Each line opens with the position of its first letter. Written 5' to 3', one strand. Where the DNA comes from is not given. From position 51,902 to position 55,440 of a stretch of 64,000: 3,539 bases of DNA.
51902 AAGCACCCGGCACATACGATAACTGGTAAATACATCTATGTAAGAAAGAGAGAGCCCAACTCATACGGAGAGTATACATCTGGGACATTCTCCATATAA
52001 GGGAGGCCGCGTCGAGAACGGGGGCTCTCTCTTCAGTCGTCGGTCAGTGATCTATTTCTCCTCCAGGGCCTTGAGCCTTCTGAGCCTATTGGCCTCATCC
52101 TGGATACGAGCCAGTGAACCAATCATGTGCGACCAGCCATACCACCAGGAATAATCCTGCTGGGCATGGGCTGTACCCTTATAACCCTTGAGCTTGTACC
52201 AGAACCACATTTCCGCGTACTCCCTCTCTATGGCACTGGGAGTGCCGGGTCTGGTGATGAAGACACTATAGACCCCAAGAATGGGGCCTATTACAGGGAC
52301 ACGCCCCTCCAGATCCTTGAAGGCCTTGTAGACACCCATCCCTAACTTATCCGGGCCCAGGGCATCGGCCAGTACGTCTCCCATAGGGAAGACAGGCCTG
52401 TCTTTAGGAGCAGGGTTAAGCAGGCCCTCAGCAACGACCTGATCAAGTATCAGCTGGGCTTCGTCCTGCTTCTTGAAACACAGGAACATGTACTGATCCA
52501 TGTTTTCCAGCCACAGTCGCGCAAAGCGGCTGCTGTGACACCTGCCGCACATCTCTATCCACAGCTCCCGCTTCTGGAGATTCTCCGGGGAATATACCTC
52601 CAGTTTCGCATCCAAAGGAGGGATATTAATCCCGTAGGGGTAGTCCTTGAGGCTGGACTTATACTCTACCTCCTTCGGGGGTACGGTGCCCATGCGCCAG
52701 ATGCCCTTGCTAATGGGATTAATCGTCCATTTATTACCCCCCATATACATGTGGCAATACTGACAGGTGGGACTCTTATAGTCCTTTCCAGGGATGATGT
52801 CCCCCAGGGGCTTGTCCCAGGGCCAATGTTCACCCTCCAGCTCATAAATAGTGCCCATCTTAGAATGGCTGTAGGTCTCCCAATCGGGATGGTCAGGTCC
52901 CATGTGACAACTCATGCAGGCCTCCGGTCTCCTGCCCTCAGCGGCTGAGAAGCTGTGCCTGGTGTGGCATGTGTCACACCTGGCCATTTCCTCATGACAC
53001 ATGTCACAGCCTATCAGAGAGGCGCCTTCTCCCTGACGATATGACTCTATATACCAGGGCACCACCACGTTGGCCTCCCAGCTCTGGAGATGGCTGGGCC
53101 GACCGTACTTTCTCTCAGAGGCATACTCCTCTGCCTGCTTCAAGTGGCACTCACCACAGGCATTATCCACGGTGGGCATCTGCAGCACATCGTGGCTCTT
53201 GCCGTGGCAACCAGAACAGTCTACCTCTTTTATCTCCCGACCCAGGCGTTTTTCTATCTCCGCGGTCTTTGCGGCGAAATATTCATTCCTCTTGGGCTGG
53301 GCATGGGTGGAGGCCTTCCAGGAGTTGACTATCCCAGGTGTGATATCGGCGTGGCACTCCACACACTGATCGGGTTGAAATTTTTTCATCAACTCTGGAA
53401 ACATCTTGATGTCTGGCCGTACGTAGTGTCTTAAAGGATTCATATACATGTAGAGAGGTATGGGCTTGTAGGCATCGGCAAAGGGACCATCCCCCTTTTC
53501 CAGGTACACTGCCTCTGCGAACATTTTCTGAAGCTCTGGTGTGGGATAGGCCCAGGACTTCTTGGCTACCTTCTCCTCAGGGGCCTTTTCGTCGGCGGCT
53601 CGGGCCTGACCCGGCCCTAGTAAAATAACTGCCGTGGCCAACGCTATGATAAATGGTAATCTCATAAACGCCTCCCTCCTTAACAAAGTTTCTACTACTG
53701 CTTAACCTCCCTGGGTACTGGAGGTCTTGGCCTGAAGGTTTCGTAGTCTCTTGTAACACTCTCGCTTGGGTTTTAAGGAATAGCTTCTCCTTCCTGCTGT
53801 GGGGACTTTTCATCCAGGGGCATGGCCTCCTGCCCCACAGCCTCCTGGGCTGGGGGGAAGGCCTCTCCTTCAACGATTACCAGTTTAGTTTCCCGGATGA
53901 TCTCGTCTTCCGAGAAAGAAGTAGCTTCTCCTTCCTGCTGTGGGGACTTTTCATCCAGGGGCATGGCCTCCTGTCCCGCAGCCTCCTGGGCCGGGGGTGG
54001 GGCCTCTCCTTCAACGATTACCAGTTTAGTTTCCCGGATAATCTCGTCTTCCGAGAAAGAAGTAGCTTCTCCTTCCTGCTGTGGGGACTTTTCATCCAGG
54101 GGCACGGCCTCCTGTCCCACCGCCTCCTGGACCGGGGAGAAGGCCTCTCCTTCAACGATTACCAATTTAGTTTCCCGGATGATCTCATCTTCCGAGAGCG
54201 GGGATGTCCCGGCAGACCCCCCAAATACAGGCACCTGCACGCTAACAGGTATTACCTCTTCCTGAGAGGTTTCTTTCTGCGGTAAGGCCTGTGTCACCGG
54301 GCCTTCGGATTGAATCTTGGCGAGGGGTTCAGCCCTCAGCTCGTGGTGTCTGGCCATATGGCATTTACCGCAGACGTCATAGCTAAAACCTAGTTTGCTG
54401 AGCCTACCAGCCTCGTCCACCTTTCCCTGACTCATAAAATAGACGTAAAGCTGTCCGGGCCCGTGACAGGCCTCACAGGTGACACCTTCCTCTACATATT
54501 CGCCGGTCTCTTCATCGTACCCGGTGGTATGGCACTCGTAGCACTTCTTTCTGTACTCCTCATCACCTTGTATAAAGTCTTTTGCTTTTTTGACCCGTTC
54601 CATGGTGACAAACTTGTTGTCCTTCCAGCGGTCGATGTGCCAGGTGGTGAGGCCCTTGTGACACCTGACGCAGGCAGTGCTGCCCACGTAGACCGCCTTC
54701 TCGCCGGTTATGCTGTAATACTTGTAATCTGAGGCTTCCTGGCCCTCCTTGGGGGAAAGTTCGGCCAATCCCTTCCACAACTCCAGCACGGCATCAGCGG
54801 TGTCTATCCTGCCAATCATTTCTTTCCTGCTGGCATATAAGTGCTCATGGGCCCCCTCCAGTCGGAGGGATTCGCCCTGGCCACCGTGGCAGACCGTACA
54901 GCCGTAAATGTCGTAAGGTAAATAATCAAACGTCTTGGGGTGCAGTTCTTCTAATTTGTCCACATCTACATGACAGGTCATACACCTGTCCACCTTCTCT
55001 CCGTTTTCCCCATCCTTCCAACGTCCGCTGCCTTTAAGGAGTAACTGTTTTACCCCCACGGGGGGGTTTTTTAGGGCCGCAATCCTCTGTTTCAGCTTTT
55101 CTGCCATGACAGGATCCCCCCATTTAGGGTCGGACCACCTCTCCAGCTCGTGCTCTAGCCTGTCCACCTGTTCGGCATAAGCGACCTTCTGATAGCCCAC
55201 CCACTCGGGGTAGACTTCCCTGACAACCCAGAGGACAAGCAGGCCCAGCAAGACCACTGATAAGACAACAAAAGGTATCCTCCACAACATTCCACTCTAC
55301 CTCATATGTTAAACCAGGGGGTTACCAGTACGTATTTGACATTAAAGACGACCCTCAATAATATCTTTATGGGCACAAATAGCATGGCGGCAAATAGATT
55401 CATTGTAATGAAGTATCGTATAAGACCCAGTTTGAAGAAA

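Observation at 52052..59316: Six-gene composite Rieske/cytochrome b operon wired to a cytoplasmic NAD(P) oxidoreductase and a periplasmic-side hexaheme plus HAO-like octaheme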

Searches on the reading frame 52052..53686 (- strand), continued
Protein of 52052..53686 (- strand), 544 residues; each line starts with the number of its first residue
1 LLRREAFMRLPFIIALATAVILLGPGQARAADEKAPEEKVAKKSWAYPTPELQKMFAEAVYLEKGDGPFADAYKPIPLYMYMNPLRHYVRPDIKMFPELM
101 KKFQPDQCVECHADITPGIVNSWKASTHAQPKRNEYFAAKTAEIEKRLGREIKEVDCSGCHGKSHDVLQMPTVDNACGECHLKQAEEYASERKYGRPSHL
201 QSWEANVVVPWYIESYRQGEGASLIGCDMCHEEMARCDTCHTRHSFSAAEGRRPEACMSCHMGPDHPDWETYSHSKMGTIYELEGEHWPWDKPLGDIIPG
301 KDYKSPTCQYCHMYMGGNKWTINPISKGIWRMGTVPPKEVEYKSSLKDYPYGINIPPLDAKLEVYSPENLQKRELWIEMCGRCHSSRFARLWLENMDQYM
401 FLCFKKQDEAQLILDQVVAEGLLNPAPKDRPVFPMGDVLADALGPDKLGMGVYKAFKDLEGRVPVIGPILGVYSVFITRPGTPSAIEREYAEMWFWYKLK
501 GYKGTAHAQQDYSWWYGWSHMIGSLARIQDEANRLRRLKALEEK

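Call 18: find_encoding_contigs(protein=P0027, flank=10000, max_places=2)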
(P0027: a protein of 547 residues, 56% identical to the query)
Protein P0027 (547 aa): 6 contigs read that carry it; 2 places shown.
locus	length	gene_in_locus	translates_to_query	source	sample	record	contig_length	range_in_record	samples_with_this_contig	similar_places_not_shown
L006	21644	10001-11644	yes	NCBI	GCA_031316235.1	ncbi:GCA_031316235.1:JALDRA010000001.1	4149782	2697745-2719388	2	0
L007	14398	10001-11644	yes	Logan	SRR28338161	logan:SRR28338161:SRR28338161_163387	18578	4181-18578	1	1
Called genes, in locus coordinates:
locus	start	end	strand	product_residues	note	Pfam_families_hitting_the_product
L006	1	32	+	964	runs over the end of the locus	PF02700:PurS (weak), PF18072:FGAR-AT_linker, PF00586:AIRS, PF02769:AIRS_C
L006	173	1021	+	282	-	PF01965:DJ-1_PfpI (faint), PF13507:GATase_5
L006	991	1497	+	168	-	PF01257:2Fe-2S_thioredx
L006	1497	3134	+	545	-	PF01257:2Fe-2S_thioredx, PF01512:Complex1_51K, PF10531:SLBB (weak), PF10589:NADH_4Fe-4S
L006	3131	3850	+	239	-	-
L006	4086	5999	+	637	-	PF01368:DHH, PF02272:DHHA1, PF17768:RecJ_OB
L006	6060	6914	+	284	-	PF06750:A24_N_bact, PF01478:Peptidase_A24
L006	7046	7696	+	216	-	PF00691:OmpA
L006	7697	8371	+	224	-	PF00117:GATase, PF07685:GATase_3 (weak), PF01174:SNO (faint)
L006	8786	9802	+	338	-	PF14522:Cytochrome_C7 (faint), PF14537:Cytochrom_c3_2 (faint), PF22113:Mtrc-MtrF_II-IV_dom (faint), PF13435:Cytochrome_C554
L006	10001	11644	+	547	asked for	PF13447:Multi-haem_cyto, PF22113:Mtrc-MtrF_II-IV_dom (weak), PF13447:Multi-haem_cyto (weak)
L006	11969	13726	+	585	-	PF13372:Alginate_exp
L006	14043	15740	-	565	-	PF07690:MFS_1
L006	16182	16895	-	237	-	PF24481:CT398_CC, PF02591:Zn_ribbon_9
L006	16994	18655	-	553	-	PF03979:Sigma70_r1_1, PF00140:Sigma70_r1_2, PF04542:Sigma70_r2, PF04539:Sigma70_r3, PF04545:Sigma70_r4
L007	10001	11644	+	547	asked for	PF13447:Multi-haem_cyto, PF22113:Mtrc-MtrF_II-IV_dom (weak), PF13447:Multi-haem_cyto (weak)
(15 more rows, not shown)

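Call 29: find_encoding_contigs(protein=P0043, flank=10000, max_places=2)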
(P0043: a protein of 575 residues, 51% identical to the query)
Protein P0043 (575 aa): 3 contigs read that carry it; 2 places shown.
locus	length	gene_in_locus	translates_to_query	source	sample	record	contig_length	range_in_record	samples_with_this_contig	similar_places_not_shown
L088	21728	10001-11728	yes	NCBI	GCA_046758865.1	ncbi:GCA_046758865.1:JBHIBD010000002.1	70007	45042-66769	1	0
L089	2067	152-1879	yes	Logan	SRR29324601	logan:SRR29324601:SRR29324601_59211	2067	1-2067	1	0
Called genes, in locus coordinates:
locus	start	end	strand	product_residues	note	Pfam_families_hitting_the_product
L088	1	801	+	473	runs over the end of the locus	-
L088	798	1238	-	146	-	PF03479:PCC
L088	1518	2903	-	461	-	PF10114:PocR, PF13487:HD_5, PF01966:HD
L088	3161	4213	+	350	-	PF01266:DAO (faint), PF01494:FAD_binding_3 (weak), PF01946:Thi4 (weak), PF12831:FAD_oxidored (weak), PF01494:FAD_binding_3 (weak)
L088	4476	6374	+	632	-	PF14691:Fer4_20, PF01266:DAO (weak), PF07992:Pyr_redox_2, PF12831:FAD_oxidored (weak), PF13450:NAD_binding_8, PF13738:Pyr_redox_3 (weak), PF12838:Fer4_7, PF13187:Fer4_9, +3 more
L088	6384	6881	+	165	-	PF00355:Rieske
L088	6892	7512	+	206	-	PF00033:Cytochrome_B, PF13631:Cytochrom_B_N_2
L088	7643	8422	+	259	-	PF00032:Cytochrom_B_C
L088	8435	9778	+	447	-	PF14522:Cytochrome_C7 (faint), PF14537:Cytochrom_c3_2 (faint), PF22113:Mtrc-MtrF_II-IV_dom (faint), PF13435:Cytochrome_C554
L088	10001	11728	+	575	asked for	PF13447:Multi-haem_cyto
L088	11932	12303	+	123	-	-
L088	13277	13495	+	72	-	-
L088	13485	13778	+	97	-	PF00381:PTS-HPr (weak)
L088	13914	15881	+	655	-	PF13484:Fer4_16 (faint), PF14691:Fer4_20, PF07992:Pyr_redox_2, PF13450:NAD_binding_8 (weak), PF12838:Fer4_7, PF13187:Fer4_9 (weak), PF13534:Fer4_17 (weak), PF00037:Fer4 (weak), +6 more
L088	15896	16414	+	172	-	PF00355:Rieske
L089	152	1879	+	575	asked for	PF13447:Multi-haem_cyto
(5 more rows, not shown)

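Call 73: search_protein_families(library=ncbifam, proteins=[window:52052-53686:-], max_evalue=0.00001)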
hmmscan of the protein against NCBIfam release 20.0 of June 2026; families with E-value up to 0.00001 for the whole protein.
window:52052-53686:- (544 aa): 1 family
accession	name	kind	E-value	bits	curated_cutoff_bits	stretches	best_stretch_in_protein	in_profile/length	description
NF052343.1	hydrazine_HDH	equivalog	1.1e-46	159.4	900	2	67-317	78-304/564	hydrazine dehydrogenase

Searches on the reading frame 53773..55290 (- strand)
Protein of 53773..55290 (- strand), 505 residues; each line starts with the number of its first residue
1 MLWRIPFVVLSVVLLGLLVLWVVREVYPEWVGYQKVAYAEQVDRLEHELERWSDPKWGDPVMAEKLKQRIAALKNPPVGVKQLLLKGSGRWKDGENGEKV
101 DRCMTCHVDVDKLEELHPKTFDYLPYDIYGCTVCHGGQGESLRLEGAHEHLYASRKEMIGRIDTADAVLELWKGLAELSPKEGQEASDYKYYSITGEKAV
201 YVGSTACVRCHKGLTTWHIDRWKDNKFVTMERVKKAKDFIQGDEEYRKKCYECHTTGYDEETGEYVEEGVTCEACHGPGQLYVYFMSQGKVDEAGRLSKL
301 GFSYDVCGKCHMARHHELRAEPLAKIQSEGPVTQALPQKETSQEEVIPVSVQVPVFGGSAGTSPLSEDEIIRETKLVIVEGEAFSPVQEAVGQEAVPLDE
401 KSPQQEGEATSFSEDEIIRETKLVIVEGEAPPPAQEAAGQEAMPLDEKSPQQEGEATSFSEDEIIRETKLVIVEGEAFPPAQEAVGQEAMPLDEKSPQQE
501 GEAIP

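Call 3: search_protein_families(library=pfam, proteins=[window:53773-55290:-], max_evalue=0.01)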
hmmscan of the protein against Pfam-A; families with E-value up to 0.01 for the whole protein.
window:53773-55290:- (505 aa): 5 families
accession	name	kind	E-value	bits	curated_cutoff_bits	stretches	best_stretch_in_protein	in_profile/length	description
PF13435.11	Cytochrome_C554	-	4.8e-10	40.7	20.8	1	206-277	1-84/84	Cytochrome c554 and c-prime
PF14522.11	Cytochrome_C7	-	2.7e-07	30.7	24.8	1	203-276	10-66/67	Cytochrome c7 and related cytochrome c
PF22113.1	Mtrc-MtrF_II-IV_dom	-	6.2e-06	26.3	30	1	100-280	6-167/176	Outer membrane cytochrome MtrC/MtrF-like, domains II/IV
PF14537.11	Cytochrom_c3_2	-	1.1e-05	26.2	25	0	248-314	7-67/79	Cytochrome c3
PF13442.11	Cytochrome_CBB3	-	0.0044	17.8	27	0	241-257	5-21/68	Cytochrome C oxidase, cbb3-type, subunit III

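Call 73: search_protein_families(library=ncbifam, proteins=[window:53773-55290:-], max_evalue=0.00001)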
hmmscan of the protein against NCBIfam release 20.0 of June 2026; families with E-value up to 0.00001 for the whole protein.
window:53773-55290:- (505 aa): 3 families
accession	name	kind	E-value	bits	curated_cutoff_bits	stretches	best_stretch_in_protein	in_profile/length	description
NF041198.1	UshA_like_PCGU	equivalog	5.5e-11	41.7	275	1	192-316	396-513/519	UshA-like (seleno)protein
NF041028.1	decahem_GSU2203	exception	2.5e-06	26.9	325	0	267-315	65-112/317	GSU2203 family decaheme c-type cytochrome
TIGR03507.1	decahem_SO1788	subfamily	5.6e-06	25.1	209.3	0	206-335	512-642/672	OmcA/MtrC family decaheme c-type cytochrome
